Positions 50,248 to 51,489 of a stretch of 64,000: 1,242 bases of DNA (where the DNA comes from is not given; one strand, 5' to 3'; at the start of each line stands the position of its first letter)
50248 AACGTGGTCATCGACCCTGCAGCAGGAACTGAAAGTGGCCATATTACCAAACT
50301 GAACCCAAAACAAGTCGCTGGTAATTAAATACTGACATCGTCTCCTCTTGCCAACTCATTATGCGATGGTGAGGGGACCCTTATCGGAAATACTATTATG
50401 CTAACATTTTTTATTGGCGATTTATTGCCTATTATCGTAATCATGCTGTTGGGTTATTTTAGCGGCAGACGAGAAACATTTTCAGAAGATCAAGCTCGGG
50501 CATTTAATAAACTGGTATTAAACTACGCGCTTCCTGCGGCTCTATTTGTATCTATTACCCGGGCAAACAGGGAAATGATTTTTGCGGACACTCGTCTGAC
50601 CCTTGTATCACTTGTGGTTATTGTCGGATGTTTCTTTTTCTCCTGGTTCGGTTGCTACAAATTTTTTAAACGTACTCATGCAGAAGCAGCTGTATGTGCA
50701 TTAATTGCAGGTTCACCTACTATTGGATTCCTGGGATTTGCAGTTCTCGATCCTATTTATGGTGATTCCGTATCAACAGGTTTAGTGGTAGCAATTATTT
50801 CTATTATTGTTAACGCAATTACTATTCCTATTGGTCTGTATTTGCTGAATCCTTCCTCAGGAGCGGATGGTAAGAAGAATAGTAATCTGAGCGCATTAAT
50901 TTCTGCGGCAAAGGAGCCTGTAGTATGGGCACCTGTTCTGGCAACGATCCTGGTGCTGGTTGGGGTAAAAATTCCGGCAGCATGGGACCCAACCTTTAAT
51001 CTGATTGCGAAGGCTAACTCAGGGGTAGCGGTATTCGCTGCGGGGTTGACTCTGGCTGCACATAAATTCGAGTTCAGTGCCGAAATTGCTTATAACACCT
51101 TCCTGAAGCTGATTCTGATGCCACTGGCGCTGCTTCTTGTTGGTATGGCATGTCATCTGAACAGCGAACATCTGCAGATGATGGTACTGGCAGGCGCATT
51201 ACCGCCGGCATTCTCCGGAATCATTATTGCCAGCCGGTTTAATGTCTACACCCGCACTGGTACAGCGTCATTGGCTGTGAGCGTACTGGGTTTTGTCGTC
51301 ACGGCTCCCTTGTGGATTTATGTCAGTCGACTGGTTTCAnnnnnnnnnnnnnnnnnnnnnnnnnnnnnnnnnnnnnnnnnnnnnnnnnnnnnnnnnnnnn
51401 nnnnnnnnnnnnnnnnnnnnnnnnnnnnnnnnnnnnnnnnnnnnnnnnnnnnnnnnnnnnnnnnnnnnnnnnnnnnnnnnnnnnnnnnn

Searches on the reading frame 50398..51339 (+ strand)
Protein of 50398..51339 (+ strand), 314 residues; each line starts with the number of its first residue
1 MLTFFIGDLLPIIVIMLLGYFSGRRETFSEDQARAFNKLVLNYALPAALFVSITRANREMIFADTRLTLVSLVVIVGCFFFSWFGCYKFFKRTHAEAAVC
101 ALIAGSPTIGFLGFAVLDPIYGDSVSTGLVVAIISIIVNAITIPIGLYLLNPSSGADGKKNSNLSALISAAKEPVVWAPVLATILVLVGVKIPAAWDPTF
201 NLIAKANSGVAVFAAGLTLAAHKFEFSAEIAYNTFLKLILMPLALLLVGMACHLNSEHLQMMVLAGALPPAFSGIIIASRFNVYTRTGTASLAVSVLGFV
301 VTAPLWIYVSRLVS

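Call 47: find_homologous_proteins(query=window:50398-51339:+, max_evalue=1e-60)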
Query window:50398-51339:+ (314 aa): 3806 proteins with E <= 1e-60 among 8000 candidates; the best 120 are listed.
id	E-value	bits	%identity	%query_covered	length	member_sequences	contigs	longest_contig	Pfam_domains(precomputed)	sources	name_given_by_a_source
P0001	1.4e-202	689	94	100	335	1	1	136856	PF03547.24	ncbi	ncbi:transporter YfdV [Shigella flexneri]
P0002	2.0e-184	630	97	100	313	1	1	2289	PF03547.24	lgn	-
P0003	3.3e-184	629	97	100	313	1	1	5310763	PF03547.24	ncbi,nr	ncbi:putative transporter YfdV [Escherichia coli]|nr:putative transporter YfdV [Escherichia coli]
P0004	1.4e-176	604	95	100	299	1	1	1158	PF03547.24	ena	-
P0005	3.4e-176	603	94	100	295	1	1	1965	PF03547.24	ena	-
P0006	4.9e-176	602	89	100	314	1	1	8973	PF03547.24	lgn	-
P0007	4.3e-175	599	97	95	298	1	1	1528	PF03547.24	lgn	-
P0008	4.4e-174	596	92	100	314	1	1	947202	PF03547.24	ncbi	-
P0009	2.5e-169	580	92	100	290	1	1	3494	PF03547.24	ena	-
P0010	6.5e-169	579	86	100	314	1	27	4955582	PF03547.24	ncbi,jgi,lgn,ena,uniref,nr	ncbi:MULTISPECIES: transporter YfdV [Winslowiella]|uniref:transporter YfdV n=1 Tax=Winslowiella TaxI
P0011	7.3e-169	579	86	100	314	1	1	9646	PF03547.24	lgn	-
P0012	1.2e-166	572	86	100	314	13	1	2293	PF03547.24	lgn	-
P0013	4.5e-166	570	86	100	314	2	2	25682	PF03547.24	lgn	-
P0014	5.1e-166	569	86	100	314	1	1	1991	PF03547.24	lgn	-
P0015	9.1e-166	569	85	100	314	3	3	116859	PF03547.24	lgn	-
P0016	2.4e-165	567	84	100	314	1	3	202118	PF03547.24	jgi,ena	-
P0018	5.3e-165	566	84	100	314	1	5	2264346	PF03547.24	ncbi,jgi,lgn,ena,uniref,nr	ncbi:transporter YfdV [Klebsiella sp. RIT-PI-d]|uniref:transporter YfdV n=1 Tax=Klebsiella sp. RIT-P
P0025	1.4e-161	555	82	100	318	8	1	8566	PF03547.24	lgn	-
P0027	6.6e-161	553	81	100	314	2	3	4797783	PF03547.24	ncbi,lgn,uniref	ncbi:transporter YfdV [Erwinia sp. HDF1-3R]|uniref:transporter YfdV n=1 Tax=Erwinia sp. HDF1-3R TaxI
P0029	2.8e-159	547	81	100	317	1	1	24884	PF03547.24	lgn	-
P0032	3.4e-156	537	81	99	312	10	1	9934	PF03547.24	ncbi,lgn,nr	ncbi:TPA: transporter YfdV [Escherichia coli]|nr:transporter YfdV [Escherichia coli]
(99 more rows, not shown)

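Call 48: find_encoding_contigs(protein=P0008, flank=2500, max_places=1)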
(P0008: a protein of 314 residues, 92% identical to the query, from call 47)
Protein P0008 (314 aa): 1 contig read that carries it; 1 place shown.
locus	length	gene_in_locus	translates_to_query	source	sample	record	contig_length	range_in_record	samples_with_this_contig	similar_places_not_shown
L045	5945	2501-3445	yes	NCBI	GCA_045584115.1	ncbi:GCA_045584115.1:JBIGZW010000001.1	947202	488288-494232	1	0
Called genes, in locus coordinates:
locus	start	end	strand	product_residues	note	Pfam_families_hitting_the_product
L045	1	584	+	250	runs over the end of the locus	PF02515:CoA_transf_3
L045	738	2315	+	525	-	PF02776:TPP_enzyme_N, PF00205:TPP_enzyme_M, PF02775:TPP_enzyme_C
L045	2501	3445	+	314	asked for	PF03547:Mem_trans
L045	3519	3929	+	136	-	PF02515:CoA_transf_3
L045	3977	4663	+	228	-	PF02515:CoA_transf_3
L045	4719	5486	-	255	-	PF00072:Response_reg, PF01627:Hpt (weak)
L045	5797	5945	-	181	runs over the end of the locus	PF00512:HisKA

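Call 49: find_encoding_contigs(protein=P0010, flank=2500, max_places=1)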
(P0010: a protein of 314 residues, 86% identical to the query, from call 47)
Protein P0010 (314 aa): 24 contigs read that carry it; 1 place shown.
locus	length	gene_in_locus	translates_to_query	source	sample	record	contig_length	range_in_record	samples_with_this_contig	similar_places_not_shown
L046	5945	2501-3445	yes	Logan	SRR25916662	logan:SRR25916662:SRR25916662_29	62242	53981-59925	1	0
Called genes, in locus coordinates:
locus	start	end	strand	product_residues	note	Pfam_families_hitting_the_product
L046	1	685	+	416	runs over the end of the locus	PF02515:CoA_transf_3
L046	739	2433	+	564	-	PF02776:TPP_enzyme_N, PF00205:TPP_enzyme_M, PF02775:TPP_enzyme_C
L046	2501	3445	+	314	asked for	PF03547:Mem_trans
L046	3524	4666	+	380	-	PF02515:CoA_transf_3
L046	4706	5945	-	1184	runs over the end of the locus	?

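Call 50: find_encoding_contigs(protein=P0016, flank=2500, max_places=1)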
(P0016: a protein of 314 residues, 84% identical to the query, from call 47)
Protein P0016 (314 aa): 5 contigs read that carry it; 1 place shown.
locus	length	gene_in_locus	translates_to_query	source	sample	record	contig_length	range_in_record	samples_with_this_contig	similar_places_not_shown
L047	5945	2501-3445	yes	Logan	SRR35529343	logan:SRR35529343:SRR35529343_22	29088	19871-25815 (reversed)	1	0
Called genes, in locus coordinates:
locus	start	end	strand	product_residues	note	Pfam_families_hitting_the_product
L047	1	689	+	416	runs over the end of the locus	PF02515:CoA_transf_3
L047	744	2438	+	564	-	PF02776:TPP_enzyme_N, PF00205:TPP_enzyme_M, PF02775:TPP_enzyme_C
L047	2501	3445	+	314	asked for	PF03547:Mem_trans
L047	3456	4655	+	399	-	PF02515:CoA_transf_3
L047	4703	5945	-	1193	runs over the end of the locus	PF00497:SBP_bac_3, PF00512:HisKA, PF02518:HATPase_c, PF00072:Response_reg, PF01627:Hpt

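Call 51: find_encoding_contigs(protein=P0018, flank=2500, max_places=1)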
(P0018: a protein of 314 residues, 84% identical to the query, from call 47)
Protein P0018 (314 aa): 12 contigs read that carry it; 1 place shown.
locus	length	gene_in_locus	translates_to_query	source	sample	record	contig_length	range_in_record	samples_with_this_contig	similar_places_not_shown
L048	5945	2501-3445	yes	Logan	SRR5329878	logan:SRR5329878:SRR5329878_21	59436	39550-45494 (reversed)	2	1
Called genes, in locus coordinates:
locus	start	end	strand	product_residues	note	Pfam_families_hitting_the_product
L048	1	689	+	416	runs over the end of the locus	PF02515:CoA_transf_3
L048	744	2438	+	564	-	PF02776:TPP_enzyme_N, PF00205:TPP_enzyme_M, PF02775:TPP_enzyme_C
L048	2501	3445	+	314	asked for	PF03547:Mem_trans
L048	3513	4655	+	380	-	PF02515:CoA_transf_3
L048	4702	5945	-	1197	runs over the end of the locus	PF00497:SBP_bac_3, PF00512:HisKA, PF02518:HATPase_c, PF00072:Response_reg, PF01627:Hpt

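Call 52: find_encoding_contigs(protein=P0027, flank=2500, max_places=1)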
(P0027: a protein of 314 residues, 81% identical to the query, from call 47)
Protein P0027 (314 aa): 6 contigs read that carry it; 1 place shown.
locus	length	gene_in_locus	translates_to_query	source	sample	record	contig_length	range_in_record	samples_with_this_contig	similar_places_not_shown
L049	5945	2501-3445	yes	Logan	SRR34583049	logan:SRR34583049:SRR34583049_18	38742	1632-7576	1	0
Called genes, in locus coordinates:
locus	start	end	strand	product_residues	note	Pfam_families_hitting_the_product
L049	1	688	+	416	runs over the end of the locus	PF02515:CoA_transf_3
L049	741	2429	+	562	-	PF02776:TPP_enzyme_N, PF00205:TPP_enzyme_M, PF02775:TPP_enzyme_C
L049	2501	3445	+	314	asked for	PF03547:Mem_trans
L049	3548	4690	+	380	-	PF02515:CoA_transf_3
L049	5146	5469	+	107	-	-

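Call 53: find_encoding_contigs(protein=P0015, flank=2500, max_places=1)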
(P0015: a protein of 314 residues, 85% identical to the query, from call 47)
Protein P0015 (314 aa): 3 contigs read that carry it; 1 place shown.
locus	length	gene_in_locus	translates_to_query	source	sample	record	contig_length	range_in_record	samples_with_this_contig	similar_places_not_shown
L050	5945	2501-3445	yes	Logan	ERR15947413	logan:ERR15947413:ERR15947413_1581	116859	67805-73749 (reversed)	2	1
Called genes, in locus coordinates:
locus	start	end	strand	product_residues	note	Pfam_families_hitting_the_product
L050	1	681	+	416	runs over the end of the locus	PF02515:CoA_transf_3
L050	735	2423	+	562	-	PF02776:TPP_enzyme_N, PF00205:TPP_enzyme_M, PF02775:TPP_enzyme_C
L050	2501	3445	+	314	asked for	PF03547:Mem_trans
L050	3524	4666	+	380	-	PF02515:CoA_transf_3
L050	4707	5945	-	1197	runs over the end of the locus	PF00497:SBP_bac_3, PF00512:HisKA, PF02518:HATPase_c, PF00072:Response_reg, PF01627:Hpt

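Call 54: find_encoding_contigs(protein=P0029, flank=2500, max_places=1)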
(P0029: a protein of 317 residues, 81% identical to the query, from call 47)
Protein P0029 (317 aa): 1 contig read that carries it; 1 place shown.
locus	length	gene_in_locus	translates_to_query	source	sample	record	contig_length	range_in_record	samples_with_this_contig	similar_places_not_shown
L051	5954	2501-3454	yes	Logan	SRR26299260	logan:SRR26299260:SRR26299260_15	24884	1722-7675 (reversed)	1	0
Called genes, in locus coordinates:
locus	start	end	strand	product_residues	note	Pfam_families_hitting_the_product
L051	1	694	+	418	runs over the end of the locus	PF02515:CoA_transf_3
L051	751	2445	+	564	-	PF02776:TPP_enzyme_N, PF00205:TPP_enzyme_M, PF02775:TPP_enzyme_C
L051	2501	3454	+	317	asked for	PF03547:Mem_trans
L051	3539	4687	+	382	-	PF02515:CoA_transf_3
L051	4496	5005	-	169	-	-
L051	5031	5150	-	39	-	PF28118:KPN01023 (weak)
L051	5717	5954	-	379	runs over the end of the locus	PF07859:Abhydrolase_3 (faint), PF12697:Abhydrolase_6 (weak), PF03583:LIP, PF12146:Hydrolase_4, PF01738:DLH (weak)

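Call 55: find_encoding_contigs(protein=P0032, flank=2500, max_places=1)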
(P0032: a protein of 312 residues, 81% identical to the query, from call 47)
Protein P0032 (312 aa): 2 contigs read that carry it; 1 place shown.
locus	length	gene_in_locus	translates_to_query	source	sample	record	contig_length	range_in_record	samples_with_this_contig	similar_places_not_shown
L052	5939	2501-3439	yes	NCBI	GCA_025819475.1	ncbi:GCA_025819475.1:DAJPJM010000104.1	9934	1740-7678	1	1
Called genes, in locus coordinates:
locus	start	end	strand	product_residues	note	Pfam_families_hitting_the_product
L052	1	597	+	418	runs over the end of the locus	PF02515:CoA_transf_3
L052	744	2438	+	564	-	PF02776:TPP_enzyme_N, PF00205:TPP_enzyme_M, PF02775:TPP_enzyme_C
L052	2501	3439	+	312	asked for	PF03547:Mem_trans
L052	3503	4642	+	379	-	PF02515:CoA_transf_3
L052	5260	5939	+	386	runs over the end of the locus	PF01527:HTH_Tnp_1, PF13384:HTH_23 (weak), PF13276:HTH_21 (weak), PF00665:rve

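Call 56: find_encoding_contigs(protein=P0006, flank=2500, max_places=1)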
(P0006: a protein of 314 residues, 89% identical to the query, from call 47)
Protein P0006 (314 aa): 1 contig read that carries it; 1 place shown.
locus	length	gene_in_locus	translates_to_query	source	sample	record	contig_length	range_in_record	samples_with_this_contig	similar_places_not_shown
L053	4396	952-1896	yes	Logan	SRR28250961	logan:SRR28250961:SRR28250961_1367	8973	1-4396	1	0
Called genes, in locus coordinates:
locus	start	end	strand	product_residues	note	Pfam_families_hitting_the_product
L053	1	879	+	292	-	?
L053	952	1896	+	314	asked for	PF03547:Mem_trans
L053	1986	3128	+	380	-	PF02515:CoA_transf_3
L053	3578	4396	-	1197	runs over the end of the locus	PF00497:SBP_bac_3, PF00512:HisKA, PF02518:HATPase_c, PF00072:Response_reg, PF01627:Hpt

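Call 57: find_encoding_contigs(protein=P0025, flank=2500, max_places=1)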
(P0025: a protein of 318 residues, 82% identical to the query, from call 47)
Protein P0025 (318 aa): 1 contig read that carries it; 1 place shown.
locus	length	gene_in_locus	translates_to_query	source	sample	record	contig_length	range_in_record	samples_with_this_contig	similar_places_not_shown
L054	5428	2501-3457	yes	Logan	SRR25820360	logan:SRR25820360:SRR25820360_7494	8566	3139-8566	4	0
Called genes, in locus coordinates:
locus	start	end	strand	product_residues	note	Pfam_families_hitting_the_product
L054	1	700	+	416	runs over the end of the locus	PF02515:CoA_transf_3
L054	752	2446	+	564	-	PF02776:TPP_enzyme_N, PF00205:TPP_enzyme_M, PF02775:TPP_enzyme_C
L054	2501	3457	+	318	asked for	PF03547:Mem_trans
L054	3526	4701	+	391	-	PF02515:CoA_transf_3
